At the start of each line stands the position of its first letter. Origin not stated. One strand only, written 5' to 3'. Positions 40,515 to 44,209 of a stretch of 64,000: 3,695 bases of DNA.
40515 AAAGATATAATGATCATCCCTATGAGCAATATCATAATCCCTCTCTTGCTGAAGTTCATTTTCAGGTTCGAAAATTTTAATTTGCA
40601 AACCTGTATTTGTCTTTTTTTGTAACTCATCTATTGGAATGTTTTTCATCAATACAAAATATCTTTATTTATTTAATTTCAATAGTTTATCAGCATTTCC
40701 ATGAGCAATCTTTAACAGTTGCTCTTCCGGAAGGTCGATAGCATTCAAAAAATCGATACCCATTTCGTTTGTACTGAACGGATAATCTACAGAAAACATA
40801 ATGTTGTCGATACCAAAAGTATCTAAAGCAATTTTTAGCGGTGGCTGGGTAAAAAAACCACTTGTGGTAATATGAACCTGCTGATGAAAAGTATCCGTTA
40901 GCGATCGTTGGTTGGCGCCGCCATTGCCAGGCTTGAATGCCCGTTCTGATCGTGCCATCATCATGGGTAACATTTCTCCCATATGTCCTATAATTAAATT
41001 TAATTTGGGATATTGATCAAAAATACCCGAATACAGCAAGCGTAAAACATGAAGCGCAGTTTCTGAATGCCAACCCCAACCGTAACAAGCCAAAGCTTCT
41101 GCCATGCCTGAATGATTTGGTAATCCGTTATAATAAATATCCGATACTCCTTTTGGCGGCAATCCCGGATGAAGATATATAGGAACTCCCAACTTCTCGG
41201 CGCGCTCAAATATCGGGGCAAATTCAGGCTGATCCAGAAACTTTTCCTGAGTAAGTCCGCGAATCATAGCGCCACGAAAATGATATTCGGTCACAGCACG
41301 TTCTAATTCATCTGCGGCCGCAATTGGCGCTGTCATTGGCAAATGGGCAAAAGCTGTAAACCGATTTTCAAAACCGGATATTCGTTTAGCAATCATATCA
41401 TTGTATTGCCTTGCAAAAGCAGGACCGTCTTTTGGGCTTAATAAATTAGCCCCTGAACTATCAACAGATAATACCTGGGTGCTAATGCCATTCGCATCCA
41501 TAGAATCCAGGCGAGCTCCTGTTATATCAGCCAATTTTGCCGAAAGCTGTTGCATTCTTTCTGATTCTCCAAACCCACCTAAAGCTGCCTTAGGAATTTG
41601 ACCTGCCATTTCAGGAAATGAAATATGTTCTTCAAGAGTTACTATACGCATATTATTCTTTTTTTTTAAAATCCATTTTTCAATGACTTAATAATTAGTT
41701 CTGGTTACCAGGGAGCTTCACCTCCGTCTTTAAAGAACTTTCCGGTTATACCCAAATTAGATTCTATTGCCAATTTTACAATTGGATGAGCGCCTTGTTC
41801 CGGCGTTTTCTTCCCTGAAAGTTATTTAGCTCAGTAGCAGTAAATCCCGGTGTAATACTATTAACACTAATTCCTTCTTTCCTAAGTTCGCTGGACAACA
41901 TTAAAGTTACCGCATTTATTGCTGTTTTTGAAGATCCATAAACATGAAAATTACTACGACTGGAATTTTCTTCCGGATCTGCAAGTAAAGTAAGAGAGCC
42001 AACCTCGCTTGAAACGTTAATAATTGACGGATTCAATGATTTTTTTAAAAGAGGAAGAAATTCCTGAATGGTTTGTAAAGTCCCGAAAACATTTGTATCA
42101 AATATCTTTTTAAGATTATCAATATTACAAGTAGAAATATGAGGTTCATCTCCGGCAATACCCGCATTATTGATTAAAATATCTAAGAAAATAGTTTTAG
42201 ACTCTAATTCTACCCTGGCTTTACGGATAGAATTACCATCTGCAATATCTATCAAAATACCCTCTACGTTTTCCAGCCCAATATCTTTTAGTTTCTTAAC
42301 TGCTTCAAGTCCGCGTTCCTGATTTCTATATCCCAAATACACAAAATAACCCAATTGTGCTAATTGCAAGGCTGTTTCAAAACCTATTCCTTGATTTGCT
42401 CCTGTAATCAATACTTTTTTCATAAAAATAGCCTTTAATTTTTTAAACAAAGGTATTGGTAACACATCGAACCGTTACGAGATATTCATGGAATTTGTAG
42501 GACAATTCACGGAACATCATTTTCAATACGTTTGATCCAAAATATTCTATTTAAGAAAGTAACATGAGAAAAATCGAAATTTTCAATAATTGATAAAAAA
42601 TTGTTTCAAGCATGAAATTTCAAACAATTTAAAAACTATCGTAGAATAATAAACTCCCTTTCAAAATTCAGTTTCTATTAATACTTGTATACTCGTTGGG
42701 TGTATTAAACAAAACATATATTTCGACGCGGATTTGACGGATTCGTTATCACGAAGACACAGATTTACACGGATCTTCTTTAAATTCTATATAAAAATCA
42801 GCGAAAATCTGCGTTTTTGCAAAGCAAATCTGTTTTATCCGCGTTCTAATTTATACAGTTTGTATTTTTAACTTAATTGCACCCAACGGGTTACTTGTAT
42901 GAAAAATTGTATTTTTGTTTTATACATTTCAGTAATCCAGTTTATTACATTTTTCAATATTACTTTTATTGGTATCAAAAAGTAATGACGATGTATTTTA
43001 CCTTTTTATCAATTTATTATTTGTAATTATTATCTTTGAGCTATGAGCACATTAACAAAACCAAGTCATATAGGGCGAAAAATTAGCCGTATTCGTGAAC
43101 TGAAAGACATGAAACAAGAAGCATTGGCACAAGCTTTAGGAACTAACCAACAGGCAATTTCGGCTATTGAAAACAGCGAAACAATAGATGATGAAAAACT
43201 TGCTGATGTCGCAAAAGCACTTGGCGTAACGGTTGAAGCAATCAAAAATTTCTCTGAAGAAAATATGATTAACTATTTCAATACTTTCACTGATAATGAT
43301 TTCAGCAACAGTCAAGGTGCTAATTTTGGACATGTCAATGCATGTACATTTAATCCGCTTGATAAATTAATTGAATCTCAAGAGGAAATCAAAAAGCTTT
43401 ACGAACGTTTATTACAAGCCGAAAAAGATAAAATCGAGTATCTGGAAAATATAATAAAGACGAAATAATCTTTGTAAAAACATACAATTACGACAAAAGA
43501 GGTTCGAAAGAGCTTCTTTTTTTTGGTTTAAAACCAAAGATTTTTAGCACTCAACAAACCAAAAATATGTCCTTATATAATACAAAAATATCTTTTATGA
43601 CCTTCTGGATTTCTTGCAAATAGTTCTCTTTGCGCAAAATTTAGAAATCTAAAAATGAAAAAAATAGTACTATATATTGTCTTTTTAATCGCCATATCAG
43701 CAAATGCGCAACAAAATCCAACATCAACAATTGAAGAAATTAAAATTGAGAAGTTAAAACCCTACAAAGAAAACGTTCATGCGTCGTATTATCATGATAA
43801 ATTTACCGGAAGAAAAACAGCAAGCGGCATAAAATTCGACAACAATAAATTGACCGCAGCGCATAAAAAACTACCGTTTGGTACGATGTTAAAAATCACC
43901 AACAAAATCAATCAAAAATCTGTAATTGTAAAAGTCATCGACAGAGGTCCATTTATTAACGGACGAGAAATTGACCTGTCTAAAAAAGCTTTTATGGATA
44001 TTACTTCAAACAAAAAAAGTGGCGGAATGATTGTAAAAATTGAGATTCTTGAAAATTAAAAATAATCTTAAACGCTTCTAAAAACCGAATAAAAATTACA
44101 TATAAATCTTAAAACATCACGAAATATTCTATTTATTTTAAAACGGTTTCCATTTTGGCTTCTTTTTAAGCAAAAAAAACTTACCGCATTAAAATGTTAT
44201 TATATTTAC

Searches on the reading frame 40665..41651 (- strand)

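Call 62: search_protein_families(library=pfam, proteins=[window:40665-41651:-], max_evalue=0.0001)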
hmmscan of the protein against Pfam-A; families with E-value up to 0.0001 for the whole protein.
window:40665-41651:- (328 aa): 1 family
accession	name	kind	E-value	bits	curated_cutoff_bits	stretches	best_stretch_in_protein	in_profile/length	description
PF04909.20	Amidohydro_2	-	6.6e-41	141.4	26.4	1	44-326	26-289/289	Amidohydrolase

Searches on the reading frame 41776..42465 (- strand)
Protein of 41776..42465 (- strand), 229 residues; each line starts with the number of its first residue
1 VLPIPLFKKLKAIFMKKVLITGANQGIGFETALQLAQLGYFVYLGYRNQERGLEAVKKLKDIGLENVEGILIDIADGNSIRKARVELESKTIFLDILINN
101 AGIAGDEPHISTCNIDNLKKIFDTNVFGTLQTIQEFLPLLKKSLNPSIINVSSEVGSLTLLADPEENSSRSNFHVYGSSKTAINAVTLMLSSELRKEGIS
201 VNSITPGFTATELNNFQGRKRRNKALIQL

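Call 62: search_protein_families(library=pfam, proteins=[window:41776-42465:-], max_evalue=0.0001)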
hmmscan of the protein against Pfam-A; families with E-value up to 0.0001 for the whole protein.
window:41776-42465:- (229 aa): 3 families
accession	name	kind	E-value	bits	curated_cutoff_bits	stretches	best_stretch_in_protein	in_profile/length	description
PF00106.31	adh_short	-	5.2e-41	140.7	26.6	1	16-217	1-190/195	short chain dehydrogenase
PF13561.12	adh_short_C2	-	3.5e-30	105.8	27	1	22-217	1-184/236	Enoyl-(Acyl carrier protein) reductase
PF08659.16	KR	-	5.3e-06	26.9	22.6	1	18-131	3-118/180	KR domain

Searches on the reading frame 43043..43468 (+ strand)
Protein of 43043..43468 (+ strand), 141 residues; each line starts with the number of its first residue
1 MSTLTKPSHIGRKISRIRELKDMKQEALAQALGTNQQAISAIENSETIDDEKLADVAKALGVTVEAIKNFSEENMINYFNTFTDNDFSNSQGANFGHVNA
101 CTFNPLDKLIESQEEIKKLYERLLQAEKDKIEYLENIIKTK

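Call 62: search_protein_families(library=pfam, proteins=[window:43043-43468:+], max_evalue=0.0001)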
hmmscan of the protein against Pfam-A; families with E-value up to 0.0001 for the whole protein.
window:43043-43468:+ (141 aa): 4 families
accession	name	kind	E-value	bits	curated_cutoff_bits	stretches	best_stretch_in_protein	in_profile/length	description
PF01381.28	HTH_3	-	3.9e-12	46.4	23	1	15-65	2-53/55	Helix-turn-helix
PF13443.12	HTH_26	-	1.5e-06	28.7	22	1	13-65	1-55/63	Cro/C1-type HTH DNA-binding domain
PF13560.12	HTH_31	-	7.6e-06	26.6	27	1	10-65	2-59/64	Helix-turn-helix domain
PF12844.13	HTH_19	-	1.8e-05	25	30.2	1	11-65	1-56/64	Helix-turn-helix domain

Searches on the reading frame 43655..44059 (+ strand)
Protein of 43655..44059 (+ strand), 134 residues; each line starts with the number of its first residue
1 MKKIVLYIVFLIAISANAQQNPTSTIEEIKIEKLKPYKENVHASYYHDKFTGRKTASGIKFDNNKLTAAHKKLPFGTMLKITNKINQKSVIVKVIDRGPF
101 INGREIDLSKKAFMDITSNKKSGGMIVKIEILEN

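Call 62: search_protein_families(library=pfam, proteins=[window:43655-44059:+], max_evalue=0.0001)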
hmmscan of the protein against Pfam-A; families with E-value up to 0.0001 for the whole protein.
window:43655-44059:+ (134 aa): 1 family
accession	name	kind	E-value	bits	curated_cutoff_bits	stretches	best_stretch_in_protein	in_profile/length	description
PF03330.24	DPBB_1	-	5.5e-19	68.6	28.8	1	40-119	3-74/83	Lytic transglycolase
